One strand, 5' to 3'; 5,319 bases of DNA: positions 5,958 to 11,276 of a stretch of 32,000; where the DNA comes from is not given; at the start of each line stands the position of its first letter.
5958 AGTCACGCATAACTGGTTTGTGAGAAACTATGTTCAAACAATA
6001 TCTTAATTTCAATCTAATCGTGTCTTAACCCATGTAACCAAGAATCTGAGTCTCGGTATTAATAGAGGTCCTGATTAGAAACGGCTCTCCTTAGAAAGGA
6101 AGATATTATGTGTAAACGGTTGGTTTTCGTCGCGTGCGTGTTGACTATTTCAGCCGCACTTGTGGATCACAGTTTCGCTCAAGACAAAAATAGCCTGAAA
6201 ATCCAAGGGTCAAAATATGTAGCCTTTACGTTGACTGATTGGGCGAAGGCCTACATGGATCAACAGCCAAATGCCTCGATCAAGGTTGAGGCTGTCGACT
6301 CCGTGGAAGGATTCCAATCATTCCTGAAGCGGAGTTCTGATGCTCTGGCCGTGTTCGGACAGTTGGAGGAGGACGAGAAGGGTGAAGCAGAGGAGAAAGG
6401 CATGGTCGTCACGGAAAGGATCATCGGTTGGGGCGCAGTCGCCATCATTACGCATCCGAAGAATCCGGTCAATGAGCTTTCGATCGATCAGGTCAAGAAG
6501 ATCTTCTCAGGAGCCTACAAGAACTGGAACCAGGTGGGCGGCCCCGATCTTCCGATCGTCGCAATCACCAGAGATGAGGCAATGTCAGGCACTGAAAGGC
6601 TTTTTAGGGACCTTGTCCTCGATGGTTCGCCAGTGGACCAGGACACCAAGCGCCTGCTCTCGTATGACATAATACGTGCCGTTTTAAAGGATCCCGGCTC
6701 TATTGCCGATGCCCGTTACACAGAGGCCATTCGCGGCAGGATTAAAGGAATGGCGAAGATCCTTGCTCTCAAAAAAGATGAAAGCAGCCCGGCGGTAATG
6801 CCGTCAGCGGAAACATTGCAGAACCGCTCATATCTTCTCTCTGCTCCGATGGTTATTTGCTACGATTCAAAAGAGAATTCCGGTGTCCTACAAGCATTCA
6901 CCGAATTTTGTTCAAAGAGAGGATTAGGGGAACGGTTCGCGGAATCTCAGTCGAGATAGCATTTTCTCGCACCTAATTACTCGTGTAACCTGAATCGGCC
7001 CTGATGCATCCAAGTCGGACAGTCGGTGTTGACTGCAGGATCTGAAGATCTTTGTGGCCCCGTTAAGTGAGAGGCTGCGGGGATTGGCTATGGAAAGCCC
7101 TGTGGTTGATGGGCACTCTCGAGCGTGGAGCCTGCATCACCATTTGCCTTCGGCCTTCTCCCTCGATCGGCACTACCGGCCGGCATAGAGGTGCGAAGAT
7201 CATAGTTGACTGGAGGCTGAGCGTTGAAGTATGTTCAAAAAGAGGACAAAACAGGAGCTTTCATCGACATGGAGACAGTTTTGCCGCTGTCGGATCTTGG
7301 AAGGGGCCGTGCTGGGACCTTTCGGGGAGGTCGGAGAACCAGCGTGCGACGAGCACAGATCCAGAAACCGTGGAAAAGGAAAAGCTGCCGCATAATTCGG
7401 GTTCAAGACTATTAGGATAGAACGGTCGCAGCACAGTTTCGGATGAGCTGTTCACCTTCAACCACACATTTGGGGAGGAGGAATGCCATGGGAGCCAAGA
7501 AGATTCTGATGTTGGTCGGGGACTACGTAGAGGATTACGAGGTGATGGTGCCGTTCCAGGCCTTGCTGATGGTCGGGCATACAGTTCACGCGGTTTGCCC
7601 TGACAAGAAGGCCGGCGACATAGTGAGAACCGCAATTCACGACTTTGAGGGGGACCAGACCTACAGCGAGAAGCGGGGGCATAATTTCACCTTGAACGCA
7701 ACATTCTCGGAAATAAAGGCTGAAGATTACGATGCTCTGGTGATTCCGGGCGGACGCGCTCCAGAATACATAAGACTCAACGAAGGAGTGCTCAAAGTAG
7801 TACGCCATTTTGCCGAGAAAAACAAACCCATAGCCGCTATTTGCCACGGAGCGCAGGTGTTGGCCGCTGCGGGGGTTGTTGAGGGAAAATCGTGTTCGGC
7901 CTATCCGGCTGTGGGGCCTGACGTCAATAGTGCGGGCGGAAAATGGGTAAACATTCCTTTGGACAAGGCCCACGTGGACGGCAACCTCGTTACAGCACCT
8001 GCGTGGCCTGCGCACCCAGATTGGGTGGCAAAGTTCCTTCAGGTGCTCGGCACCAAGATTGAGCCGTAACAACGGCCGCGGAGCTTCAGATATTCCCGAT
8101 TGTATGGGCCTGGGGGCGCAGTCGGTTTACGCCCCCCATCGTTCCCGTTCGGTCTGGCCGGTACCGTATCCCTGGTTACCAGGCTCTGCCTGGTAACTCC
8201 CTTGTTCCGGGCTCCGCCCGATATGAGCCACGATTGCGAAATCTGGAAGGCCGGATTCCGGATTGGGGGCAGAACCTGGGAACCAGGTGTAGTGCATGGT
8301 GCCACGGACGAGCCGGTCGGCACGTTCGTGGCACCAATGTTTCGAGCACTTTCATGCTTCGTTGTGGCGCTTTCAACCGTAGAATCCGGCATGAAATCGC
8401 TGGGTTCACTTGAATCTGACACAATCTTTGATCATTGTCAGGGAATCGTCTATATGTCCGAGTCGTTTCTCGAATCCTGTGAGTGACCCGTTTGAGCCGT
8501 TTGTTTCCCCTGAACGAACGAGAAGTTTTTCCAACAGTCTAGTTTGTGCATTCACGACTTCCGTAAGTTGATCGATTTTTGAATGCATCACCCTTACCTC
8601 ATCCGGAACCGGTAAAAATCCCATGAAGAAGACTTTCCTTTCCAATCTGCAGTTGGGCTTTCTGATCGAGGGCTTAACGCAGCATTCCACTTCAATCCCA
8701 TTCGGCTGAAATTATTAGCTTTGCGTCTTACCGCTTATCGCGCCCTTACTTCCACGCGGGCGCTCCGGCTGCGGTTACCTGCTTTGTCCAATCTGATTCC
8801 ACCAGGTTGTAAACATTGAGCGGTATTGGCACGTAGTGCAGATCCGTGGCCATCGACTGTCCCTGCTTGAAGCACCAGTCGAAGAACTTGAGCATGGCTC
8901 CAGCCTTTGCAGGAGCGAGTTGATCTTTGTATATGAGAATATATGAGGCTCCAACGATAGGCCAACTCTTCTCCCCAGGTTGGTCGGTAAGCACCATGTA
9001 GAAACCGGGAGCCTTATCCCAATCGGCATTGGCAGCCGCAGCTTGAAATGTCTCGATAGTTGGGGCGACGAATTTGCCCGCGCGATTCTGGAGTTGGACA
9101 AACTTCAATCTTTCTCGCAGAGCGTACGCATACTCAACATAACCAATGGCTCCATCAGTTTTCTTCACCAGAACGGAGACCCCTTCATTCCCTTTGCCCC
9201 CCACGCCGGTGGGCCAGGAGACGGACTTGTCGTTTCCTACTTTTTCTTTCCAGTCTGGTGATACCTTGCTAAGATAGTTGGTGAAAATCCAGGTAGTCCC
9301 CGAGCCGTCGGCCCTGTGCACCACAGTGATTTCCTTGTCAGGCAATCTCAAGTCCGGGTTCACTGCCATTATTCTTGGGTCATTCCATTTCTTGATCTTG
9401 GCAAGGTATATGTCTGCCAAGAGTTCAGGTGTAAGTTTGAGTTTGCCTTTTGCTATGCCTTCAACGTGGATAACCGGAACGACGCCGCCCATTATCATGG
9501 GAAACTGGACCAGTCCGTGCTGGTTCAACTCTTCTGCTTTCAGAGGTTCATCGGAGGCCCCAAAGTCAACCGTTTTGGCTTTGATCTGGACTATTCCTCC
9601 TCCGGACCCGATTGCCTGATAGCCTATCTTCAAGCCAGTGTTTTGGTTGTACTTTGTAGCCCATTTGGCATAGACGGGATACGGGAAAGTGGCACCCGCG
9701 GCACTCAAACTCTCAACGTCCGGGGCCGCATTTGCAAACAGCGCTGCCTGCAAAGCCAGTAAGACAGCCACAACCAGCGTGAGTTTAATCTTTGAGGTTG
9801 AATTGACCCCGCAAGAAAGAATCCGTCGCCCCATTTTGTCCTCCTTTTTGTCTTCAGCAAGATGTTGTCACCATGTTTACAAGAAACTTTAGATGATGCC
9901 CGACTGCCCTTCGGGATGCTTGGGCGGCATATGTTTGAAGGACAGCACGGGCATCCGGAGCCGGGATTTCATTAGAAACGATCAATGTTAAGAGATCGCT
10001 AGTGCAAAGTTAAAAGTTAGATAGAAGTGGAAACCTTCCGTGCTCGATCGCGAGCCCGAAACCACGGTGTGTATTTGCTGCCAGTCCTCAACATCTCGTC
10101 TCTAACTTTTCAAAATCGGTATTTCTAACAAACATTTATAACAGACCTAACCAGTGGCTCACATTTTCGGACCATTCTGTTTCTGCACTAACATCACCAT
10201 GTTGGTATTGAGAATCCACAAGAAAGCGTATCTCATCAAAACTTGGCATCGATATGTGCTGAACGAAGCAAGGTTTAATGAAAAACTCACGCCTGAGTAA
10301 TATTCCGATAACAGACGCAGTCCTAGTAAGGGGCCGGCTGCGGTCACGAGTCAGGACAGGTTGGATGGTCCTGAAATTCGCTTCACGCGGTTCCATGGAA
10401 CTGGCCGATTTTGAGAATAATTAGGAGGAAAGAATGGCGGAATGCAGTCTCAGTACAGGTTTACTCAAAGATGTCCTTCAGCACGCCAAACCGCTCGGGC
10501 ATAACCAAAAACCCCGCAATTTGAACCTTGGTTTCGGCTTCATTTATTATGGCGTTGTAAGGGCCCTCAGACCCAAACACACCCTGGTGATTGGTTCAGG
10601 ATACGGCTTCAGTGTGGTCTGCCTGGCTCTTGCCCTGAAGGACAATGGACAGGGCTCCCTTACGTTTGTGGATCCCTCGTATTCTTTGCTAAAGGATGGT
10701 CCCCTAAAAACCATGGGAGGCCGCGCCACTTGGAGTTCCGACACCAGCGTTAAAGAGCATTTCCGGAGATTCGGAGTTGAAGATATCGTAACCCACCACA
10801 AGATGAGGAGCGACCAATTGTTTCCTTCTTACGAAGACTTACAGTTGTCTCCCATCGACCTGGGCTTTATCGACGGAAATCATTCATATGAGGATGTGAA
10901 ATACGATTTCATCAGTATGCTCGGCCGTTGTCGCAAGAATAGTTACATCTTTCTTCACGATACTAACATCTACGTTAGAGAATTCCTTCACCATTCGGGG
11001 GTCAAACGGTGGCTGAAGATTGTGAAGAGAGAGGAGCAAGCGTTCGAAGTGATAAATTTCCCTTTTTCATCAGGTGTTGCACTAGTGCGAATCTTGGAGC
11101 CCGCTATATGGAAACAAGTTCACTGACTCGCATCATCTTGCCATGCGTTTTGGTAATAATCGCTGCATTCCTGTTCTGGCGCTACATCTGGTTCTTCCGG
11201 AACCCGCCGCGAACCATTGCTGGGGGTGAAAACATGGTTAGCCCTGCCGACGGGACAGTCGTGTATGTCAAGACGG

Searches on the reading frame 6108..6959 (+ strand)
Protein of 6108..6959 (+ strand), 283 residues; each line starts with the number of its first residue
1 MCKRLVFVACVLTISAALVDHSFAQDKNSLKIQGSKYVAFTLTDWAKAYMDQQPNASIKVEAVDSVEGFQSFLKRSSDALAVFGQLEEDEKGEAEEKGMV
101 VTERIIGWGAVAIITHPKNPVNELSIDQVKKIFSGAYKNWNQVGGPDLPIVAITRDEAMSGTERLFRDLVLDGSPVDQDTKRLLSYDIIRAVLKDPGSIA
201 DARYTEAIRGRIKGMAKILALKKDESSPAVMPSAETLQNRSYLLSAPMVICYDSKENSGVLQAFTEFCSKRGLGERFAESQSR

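Call 7: search_protein_families(library=pfam, proteins=[window:6108-6959:+], max_evalue=0.001)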
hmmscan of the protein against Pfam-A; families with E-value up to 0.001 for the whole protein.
window:6108-6959:+ (283 aa): 1 family
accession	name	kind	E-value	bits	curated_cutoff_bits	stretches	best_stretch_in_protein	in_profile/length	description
PF12849.12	PBP_like_2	-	2.3e-32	113.2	27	1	25-268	5-263/267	PBP superfamily domain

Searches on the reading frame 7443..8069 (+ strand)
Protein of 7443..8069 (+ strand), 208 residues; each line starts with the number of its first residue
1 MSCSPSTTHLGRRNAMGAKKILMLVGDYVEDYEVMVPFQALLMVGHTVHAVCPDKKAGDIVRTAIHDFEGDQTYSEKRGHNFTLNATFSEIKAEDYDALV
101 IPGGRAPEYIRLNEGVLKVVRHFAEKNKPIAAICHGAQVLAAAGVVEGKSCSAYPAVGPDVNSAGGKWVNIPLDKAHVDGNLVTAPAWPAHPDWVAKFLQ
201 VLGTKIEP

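Call 7: search_protein_families(library=pfam, proteins=[window:7443-8069:+], max_evalue=0.001)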
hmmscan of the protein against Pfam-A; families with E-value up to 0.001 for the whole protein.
window:7443-8069:+ (208 aa): 4 families
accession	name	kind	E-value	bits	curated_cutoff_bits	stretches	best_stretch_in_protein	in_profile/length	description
PF01965.30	DJ-1_PfpI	-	6.6e-48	163.1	26.6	1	19-199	1-163/165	DJ-1/PfpI family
PF00117.34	GATase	-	3.3e-06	27.3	22.8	1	84-143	29-88/190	Glutamine amidotransferase class-I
PF07685.20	GATase_3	-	0.00021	21.4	27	1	89-142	33-90/196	CobB/CobQ-like glutamine amidotransferase domain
PF17124.11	ThiJ_like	-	0.0004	20.7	30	0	82-144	80-142/186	ThiJ/PfpI family-like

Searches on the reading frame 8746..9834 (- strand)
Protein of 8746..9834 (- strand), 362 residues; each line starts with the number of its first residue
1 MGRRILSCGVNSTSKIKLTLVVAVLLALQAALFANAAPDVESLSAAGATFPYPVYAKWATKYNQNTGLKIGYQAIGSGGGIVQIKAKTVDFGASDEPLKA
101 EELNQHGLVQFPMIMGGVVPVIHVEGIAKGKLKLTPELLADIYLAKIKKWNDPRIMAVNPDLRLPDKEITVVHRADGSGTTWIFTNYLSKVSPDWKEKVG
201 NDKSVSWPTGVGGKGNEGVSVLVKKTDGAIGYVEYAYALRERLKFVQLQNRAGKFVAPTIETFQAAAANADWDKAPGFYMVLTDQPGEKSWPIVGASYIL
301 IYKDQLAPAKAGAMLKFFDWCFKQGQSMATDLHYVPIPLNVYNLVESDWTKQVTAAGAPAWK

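Call 7: search_protein_families(library=pfam, proteins=[window:8746-9834:-], max_evalue=0.001)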
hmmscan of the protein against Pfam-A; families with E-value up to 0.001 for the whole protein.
window:8746-9834:- (362 aa): 2 families
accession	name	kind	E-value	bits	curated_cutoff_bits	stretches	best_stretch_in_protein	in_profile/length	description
PF12849.12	PBP_like_2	-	3.1e-39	135.8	27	1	36-322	5-264/267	PBP superfamily domain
PF12727.12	PBP_like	-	1.2e-06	28.2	27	1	63-259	5-177/193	PBP superfamily domain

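Call 76: search_protein_families(library=ncbifam, proteins=[window:8746-9834:-], max_evalue=0.00001)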
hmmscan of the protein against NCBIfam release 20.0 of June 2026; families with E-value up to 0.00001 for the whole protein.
window:8746-9834:- (362 aa): 4 families
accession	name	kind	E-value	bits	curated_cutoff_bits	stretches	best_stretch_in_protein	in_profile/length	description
NF008171.0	PRK10918.1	equivalog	4.5e-120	400.8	339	1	21-355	7-339/346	phosphate ABC transporter substrate-binding protein PstS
TIGR00975.1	3a0107s03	equivalog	5.9e-119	396.8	205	1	44-350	2-312/315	phosphate ABC transporter substrate-binding protein PstS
TIGR02136.1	ptsS_2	subfamily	6.1e-27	94.6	206.6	1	16-289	7-266/295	phosphate ABC transporter substrate-binding protein PstS family protein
TIGR04505.1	PtsS_plasma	equivalog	2.2e-08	33.9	175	0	17-92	8-80/334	phosphate ABC transporter substrate-binding protein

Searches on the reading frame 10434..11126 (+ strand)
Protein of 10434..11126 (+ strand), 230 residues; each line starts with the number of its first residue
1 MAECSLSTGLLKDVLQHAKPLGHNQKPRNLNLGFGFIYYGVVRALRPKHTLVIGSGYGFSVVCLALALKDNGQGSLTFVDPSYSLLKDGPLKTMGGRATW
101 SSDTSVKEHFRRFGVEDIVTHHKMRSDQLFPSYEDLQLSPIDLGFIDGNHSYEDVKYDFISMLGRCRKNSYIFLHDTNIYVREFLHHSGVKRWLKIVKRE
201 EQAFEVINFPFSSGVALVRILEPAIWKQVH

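Call 7: search_protein_families(library=pfam, proteins=[window:10434-11126:+], max_evalue=0.001)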
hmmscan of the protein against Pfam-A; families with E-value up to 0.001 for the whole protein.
window:10434-11126:+ (230 aa): 1 family
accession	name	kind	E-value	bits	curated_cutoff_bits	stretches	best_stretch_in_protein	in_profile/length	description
PF13578.12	Methyltransf_24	-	2.4e-22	80.2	26.3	1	52-177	2-105/105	Methyltransferase domain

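Call 76: search_protein_families(library=ncbifam, proteins=[window:10434-11126:+], max_evalue=0.00001)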
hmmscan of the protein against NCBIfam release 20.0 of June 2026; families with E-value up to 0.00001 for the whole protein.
window:10434-11126:+ (230 aa): 0 families

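Call 84: search_solved_structures(query=window:10434-11123:+, max_evalue=0.01)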
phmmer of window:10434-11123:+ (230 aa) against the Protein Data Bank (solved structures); distinct sequences matched with E-value up to 0.01: 0.
